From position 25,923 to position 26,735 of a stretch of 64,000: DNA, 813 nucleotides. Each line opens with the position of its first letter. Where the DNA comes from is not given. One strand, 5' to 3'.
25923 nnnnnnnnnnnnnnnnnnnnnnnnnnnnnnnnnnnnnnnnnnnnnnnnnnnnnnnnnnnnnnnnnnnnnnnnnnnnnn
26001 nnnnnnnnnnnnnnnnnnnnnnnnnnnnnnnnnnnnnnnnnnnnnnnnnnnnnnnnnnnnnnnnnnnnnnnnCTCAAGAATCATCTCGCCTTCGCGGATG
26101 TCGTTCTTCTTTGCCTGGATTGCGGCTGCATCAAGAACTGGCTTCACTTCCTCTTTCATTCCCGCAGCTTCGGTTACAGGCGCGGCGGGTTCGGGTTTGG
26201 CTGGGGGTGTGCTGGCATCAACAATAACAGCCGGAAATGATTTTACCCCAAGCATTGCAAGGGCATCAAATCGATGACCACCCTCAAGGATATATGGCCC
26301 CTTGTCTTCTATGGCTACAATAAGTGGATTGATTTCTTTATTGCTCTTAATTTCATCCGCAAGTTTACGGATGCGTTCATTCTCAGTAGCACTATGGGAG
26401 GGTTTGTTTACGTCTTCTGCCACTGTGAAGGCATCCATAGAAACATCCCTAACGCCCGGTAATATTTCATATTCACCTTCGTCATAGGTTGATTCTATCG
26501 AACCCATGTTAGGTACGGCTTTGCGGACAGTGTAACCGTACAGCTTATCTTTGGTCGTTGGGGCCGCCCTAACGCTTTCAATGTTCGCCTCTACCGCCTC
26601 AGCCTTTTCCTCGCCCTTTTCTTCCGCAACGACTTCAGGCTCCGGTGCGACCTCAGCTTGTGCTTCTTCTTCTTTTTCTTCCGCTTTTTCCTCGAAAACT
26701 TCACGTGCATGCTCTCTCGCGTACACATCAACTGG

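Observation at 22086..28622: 2178-aa protein with an embedded ParB-like nuclease domain in the slot of an ejected internal-virion protein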

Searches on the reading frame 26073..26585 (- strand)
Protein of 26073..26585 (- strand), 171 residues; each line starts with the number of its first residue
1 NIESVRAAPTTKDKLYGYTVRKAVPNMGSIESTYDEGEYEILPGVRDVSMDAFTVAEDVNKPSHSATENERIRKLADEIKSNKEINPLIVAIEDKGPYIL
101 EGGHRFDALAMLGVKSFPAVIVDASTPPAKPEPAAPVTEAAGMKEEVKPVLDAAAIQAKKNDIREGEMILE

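Call 11: search_protein_families(library=pfam, proteins=[window:26073-26585:-], max_evalue=10)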
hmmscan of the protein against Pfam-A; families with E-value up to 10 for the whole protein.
window:26073-26585:- (171 aa): 1 family
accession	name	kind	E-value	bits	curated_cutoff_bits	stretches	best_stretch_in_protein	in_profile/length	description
PF02195.25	ParB_N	-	4.6e-05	23.8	26.3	1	60-124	16-80/95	ParB N-terminal domain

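Call 23: find_homologous_proteins(query=window:26133-26555:-, max_evalue=0.001)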
Query window:26133-26555:- (141 aa): 83 proteins with E <= 0.001 among 95 candidates.
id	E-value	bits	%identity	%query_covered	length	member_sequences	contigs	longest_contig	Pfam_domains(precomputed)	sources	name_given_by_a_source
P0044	4.9e-26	109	53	78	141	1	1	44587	-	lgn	-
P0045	7.0e-26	109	57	75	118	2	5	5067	PF02195.27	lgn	-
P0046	2.2e-24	104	53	75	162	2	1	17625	PF02195.27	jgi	jgi:hypothetical protein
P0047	2.4e-24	104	55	75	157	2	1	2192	-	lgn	-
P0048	3.5e-24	103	53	78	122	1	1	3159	-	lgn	-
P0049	1.4e-23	101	52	75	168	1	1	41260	-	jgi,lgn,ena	jgi:hypothetical protein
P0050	4.0e-23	100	54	75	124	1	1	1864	-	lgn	-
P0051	5.2e-23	100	53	75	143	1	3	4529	-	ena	-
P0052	1.4e-22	98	48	75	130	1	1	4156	PF02195.27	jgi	jgi:hypothetical protein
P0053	1.7e-22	98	50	79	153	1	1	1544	PF02195.27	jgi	jgi:hypothetical protein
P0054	2.3e-22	97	53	75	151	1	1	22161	PF02195.27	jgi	-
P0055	2.9e-22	97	48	79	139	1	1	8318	-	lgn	-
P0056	3.1e-22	97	55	75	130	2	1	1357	PF02195.27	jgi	jgi:hypothetical protein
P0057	4.2e-22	97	52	75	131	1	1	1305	-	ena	-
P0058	8.8e-22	96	50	75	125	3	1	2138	PF02195.27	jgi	jgi:hypothetical protein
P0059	1.1e-21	95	55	79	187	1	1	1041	PF02195.27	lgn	-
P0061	2.6e-21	94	51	75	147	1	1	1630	PF02195.27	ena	-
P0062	3.8e-21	93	53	75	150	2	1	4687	PF02195.27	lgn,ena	-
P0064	3.9e-21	93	49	78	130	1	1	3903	PF02195.27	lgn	-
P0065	5.3e-21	93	54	75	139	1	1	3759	PF02195.27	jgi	jgi:hypothetical protein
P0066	7.3e-21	93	50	75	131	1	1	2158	PF02195.27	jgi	jgi:hypothetical protein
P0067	1.1e-20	92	51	75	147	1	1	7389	PF02195.27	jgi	jgi:hypothetical protein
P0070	1.4e-20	92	50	75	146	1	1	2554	PF02195.27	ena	-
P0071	1.8e-20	91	49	76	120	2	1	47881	PF02195.27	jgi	jgi:hypothetical protein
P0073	2.7e-20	91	51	75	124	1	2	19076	PF02195.27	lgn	-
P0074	2.9e-20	91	44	91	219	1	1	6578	PF02195.27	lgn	-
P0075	2.9e-20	91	51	75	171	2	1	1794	PF02195.27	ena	-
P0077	3.7e-20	90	47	84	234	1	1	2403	PF02195.27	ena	-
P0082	7.3e-20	89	50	75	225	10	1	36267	PF02195.27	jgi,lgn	jgi:hypothetical protein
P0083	7.4e-20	89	49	75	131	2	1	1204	PF02195.27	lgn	-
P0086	8.5e-20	89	50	75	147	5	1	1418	PF02195.27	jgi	jgi:hypothetical protein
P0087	1.1e-19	89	48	75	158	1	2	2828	PF02195.27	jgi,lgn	jgi:hypothetical protein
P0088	1.2e-19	89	50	73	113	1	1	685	PF02195.27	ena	-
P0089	1.2e-19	89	49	79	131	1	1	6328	PF02195.27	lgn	-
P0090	1.2e-19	89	50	75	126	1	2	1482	PF02195.27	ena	-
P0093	2.4e-19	88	49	75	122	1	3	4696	PF02195.27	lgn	-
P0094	2.4e-19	88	53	69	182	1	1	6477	PF02195.27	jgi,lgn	-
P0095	2.6e-19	88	49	75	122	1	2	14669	PF02195.27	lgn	-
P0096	3.1e-19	87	42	99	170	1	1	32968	PF02195.27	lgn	-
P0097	3.2e-19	87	48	75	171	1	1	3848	PF02195.27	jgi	jgi:hypothetical protein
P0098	5.2e-19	87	49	75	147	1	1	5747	PF02195.27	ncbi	-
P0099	5.2e-19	87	45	73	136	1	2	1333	PF02195.27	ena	-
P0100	8.6e-19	86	49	75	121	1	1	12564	PF02195.27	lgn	-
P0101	9.7e-19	86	48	75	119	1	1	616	PF02195.27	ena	-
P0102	1.0e-18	86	51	72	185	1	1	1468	PF02195.27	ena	-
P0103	1.2e-18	85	46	75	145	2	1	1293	PF02195.27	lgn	-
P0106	3.7e-18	84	48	75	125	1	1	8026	PF02195.27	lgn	-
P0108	7.7e-18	83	49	75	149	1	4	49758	PF02195.27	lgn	-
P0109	7.8e-18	83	46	75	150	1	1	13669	PF02195.27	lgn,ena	-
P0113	1.5e-17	82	47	79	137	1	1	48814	PF02195.27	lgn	-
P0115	2.6e-17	81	50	75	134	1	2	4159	PF02195.27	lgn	-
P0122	6.3e-15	73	44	70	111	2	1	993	PF02195.27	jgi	jgi:uncharacterized ParB-like nuclease family protein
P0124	7.3e-13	67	42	78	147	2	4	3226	PF02195.27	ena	-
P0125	2.0e-12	65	52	46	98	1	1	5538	PF02195.27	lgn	-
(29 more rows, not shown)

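Call 25: search_solved_structures(query=A1, max_evalue=1, show_alignments=3)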
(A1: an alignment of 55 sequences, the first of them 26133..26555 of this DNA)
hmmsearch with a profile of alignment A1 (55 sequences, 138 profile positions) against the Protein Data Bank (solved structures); distinct sequences matched with E-value up to 1: 22.
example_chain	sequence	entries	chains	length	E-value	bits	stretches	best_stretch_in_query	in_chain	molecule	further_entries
7o0n_A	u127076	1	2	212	3.4e-07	33.3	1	54-128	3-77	ParB family protein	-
7bnk_A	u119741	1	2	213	1.1e-06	31.5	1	54-128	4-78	ParB family protein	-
7bnr_A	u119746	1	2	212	1.9e-06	30.8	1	54-128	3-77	ParB family protein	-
7nfu_A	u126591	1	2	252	8.5e-06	28.7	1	50-129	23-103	Nucleoid occlusion protein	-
7ng0_A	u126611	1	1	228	1e-05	28.4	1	53-129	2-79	Nucleoid occlusion protein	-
7ol9_A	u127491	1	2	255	2.5e-05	27.2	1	55-128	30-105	Nucleoid occlusion protein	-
6sdk_A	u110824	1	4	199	0.0001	25.2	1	55-128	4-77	Stage 0 sporulation protein J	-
1vz0_A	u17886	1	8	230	0.00015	24.7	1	54-131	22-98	Chromosome-partitioning protein Spo0J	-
4umk_A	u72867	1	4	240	0.00087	22.2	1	49-133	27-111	PROBABLE CHROMOSOME-PARTITIONING PROTEIN PARB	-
6t1f_A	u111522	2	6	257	0.0015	21.4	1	51-128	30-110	Chromosome-partitioning protein ParB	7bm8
5ujd_A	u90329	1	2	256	0.0021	21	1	70-131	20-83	Siderophore biosynthesis protein SbnI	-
6nr6_A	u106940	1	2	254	0.0023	20.8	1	70-131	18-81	Bifunctional transcriptional regulator/O-phospho-L-serine synthase SbnI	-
6ky4_A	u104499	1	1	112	0.0037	20.2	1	55-121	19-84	Sulfiredoxin, chloroplastic/mitochondrial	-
5uje_A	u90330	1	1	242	0.0089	18.9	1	73-126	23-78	SbnI protein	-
3cyi_A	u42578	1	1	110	0.012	18.5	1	55-131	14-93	Sulfiredoxin-1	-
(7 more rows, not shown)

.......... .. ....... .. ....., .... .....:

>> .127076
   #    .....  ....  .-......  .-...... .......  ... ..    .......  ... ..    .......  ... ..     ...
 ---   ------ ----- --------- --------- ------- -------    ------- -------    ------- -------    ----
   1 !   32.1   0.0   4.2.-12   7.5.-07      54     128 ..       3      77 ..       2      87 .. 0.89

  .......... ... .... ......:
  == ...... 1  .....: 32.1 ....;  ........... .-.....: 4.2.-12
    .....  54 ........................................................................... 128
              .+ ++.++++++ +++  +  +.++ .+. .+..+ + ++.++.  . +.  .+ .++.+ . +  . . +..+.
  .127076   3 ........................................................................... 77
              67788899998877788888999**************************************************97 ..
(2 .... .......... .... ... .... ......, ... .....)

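Call 26: search_protein_families(library=pfam, alignment_id=A1, max_evalue=0.01)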
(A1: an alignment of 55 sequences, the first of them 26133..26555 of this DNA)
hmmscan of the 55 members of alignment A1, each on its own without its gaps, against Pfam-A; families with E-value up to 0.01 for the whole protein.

A. member 1, window:26133-26555:- (141 aa): 1 family
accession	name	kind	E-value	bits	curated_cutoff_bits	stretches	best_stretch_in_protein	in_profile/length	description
PF02195.25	ParB_N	-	3.2e-05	24.3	26.3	1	50-114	16-80/95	ParB N-terminal domain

B. families by the number of members that match (of 55 scanned): 1 family
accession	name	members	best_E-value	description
PF02195.25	ParB_N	35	1.8e-05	ParB N-terminal domain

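Call 33: find_encoding_contigs(protein=P0044, flank=10000, max_places=2)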
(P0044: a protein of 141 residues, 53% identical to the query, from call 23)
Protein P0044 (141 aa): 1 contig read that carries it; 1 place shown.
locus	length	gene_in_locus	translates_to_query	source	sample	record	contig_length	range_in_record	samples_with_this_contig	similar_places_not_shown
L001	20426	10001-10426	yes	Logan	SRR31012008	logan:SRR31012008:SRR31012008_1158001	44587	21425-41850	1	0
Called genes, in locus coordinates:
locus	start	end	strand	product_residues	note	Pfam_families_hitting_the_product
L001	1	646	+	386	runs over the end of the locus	-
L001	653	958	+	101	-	-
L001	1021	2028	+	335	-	-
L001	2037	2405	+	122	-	-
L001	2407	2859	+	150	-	-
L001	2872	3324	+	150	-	-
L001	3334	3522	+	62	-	-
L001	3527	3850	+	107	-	-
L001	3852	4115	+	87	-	-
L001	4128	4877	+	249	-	-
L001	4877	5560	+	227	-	-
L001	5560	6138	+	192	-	PF01464:SLT, PF18896:SLT_3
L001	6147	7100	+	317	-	-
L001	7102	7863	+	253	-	PF08924:Rv2525c_GlyHyd-like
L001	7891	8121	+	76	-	-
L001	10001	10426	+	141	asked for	-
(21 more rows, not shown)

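Call 34: find_encoding_contigs(protein=P0113, flank=10000, max_places=2)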
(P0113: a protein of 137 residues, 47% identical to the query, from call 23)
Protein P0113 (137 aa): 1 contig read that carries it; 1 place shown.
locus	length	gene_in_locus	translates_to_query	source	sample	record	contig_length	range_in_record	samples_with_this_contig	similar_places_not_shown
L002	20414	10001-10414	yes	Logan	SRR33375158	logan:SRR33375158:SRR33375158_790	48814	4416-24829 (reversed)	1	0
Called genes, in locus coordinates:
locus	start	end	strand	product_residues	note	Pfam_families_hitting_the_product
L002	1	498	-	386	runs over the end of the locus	-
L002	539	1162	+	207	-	PF10544:T5orf172, PF13455:MUG113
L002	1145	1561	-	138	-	-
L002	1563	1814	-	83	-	-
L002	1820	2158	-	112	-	-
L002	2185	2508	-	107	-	-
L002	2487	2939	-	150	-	-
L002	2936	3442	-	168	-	-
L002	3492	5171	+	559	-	-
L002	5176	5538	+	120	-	-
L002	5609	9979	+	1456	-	PF03104:DNA_pol_B_exo1, PF13482:RNase_H_2 (faint), PF00136:DNA_pol_B (faint)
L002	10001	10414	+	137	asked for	PF02195:ParB_N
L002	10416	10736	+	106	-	-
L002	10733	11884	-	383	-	PF26809:Phage_T4_gp13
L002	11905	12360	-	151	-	-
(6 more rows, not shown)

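Call 75: find_encoding_contigs(protein=P0071, flank=6000, max_places=1)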
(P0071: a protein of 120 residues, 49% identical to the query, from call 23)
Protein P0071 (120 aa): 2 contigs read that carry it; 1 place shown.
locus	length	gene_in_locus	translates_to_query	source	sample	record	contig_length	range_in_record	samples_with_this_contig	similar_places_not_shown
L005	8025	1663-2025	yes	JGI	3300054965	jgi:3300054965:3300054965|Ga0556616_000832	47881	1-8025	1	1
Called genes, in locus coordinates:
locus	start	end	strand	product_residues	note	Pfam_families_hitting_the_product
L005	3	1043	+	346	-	?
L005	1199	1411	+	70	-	PF15919:HicB_lk_antitox, PF15970:HicB-like_2 (weak)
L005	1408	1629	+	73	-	PF07927:HicA_toxin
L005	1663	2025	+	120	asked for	PF02195:ParB_N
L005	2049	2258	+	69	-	-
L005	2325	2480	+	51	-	-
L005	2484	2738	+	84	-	-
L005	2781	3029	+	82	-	-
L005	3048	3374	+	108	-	-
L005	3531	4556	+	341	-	PF13439:Glyco_transf_4 (faint), PF00534:Glycos_transf_1 (weak), PF13692:Glyco_trans_1_4 (weak)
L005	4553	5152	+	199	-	PF00535:Glycos_transf_2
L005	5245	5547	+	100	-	-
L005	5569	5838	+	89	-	-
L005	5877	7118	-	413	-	PF04434:SWIM (weak), PF01609:DDE_Tnp_1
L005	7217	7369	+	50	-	-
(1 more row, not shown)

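Call 76: find_encoding_contigs(protein=P0108, flank=6000, max_places=1)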
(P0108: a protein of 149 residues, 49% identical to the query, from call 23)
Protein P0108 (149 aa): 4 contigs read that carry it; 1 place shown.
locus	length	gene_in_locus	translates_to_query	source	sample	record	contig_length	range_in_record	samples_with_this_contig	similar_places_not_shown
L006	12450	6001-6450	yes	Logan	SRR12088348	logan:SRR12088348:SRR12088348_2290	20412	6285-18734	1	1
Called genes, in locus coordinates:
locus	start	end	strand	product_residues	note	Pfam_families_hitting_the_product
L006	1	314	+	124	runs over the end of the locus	-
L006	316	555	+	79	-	-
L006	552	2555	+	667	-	PF00795:CN_hydrolase, PF02540:NAD_synthase, PF06508:QueC (weak)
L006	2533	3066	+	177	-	PF18907:DUF5662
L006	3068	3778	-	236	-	-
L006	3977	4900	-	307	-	-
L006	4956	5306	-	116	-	-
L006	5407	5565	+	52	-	-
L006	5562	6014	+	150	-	-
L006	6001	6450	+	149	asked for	PF02195:ParB_N (weak)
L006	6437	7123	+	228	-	PF18760:ART-PolyVal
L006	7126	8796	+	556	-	PF00583:Acetyltransf_1, PF13508:Acetyltransf_7, PF14542:Acetyltransf_CG, PF13527:Acetyltransf_9 (weak), PF13673:Acetyltransf_10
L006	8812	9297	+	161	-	-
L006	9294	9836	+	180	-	PF08433:KTI12 (faint), PF13671:AAA_33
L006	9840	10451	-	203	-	-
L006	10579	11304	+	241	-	-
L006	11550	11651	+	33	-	-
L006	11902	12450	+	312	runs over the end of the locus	PF14528:LAGLIDADG_3 (faint)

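Call 77: find_encoding_contigs(protein=P0049, flank=6000, max_places=1)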
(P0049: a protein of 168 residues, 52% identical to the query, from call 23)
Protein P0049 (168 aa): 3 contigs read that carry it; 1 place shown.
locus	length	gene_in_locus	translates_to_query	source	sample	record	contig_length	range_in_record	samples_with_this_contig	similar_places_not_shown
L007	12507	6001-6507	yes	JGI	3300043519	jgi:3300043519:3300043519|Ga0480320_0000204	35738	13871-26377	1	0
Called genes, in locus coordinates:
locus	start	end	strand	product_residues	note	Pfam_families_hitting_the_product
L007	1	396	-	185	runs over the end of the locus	PF13521:AAA_28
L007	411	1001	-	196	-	-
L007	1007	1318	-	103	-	-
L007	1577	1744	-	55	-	-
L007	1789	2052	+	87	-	-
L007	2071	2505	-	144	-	-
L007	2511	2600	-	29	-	-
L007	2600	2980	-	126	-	-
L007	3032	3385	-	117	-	PF00383:dCMP_cyt_deam_1 (weak)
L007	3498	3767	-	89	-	-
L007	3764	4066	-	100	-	-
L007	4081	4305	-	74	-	-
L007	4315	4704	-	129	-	-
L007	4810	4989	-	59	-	-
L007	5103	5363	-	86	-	-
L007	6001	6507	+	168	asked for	-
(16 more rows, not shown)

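Call 90: search_protein_representatives(alignment_id=A1)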
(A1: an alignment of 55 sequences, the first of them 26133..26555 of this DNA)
Query: 55 sequences, 138 profile positions. Proteins with E-value up to 0.001 (for the whole library): 1593; up to 1e-10: 956; up to 1e-30: 705. The best 150 are listed.
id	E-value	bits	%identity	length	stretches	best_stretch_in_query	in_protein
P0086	1.7e-52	193.0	-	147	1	12-135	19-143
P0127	2.4e-52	192.5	-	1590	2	12-136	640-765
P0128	8.8e-52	190.7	-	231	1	16-132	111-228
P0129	7.4e-51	187.7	-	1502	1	9-136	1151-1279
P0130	1.2e-50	187.0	-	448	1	11-136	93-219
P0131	1.9e-50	186.4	-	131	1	13-137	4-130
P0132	4.5e-50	185.2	-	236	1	20-134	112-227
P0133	4.8e-50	185.0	-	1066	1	11-134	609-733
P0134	1.6e-49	183.4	-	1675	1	9-135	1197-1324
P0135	4.6e-49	181.9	-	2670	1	14-135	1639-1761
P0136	9.9e-49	180.8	-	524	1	19-135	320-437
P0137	1.4e-48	180.3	-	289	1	22-134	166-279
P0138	2.4e-48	179.5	-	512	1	15-137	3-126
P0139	3.6e-48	179.0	-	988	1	9-135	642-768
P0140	3.7e-48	178.9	-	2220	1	16-136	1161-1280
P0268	3.5e-42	159.6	-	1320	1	8-135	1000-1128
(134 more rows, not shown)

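Call 92: search_protein_families(library=pfam, alignment_id=A4, max_evalue=0.00001)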
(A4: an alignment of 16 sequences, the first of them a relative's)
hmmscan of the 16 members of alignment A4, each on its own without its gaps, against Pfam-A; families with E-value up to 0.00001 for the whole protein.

A. member 1, P0135 (2670 aa): 1 family
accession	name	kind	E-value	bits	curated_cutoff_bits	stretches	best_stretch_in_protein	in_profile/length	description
PF00990.26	GGDEF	-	3e-06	27.6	23.8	1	469-571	35-142/161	Diguanylate cyclase, GGDEF domain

B. families by the number of members that match (of 16 scanned): 11 families
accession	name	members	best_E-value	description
PF18857.6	LPD38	5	6e-41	Large polyvalent protein associated domain 38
PF13872.12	AAA_34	3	8.8e-25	P-loop containing NTP hydrolase pore-1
PF13871.12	Helicase_C_4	3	2.6e-23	C-terminal domain on Strawberry notch homologue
PF18760.7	ART-PolyVal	3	3.1e-19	ADP-Ribosyltransferase in polyvalent proteins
PF18823.6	InPase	2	5.4e-54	Inorganic Pyrophosphatase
PF18814.6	PBECR5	1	2.2e-18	phage-Barnase-EndoU-ColicinE5/D-RelE like nuclease5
PF02384.22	N6_Mtase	1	2.1e-08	N-6 DNA Methylase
PF18974.5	DUF5710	1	2.6e-08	Domain of unknown function (DUF5710)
PF00271.37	Helicase_C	1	9e-08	Helicase conserved C-terminal domain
PF17782.7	DprA_WH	1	2.8e-06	DprA winged helix domain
PF00990.26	GGDEF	1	3e-06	Diguanylate cyclase, GGDEF domain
